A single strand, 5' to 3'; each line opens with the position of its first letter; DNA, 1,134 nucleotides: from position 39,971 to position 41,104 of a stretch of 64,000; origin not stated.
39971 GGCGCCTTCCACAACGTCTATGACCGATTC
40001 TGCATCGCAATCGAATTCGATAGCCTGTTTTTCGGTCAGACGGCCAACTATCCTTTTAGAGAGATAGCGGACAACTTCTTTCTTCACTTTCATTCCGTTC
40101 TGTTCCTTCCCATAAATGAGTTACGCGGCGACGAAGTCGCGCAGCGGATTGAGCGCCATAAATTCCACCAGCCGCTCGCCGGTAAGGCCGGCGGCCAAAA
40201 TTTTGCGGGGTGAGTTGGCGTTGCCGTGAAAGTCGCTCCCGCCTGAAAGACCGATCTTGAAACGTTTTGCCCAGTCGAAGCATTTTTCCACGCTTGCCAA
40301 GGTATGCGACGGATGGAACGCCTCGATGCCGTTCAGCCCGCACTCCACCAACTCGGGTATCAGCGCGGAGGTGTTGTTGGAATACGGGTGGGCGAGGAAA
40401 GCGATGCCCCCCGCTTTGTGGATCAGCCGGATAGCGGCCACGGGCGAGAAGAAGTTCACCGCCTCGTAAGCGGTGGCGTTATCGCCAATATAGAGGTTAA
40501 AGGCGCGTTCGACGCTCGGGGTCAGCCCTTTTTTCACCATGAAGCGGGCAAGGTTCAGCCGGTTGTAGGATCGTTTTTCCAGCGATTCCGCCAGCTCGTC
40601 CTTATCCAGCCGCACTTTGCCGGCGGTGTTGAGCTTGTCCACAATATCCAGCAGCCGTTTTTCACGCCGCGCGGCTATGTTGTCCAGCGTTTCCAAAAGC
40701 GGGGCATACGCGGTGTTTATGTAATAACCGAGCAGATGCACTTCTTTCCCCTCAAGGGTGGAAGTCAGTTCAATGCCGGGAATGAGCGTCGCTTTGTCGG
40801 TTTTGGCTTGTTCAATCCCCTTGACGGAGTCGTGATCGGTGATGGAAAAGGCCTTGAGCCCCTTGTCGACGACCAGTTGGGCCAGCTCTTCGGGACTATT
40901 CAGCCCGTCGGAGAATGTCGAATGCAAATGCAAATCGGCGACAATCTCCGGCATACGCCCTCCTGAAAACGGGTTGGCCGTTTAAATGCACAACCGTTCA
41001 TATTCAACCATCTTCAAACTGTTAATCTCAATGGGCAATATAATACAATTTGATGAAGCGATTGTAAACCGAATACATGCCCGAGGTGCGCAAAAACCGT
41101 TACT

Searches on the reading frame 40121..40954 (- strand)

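Call 53: search_protein_families(library=pfam, max_evalue=0.001, proteins=[window:40121-40954:-])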
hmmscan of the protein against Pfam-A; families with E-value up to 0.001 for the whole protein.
window:40121-40954:- (277 aa): 1 family
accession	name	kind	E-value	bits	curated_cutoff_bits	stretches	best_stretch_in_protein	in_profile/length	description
PF02811.25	PHP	-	1.4e-09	38.9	26.4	1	7-73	1-74/164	PHP domain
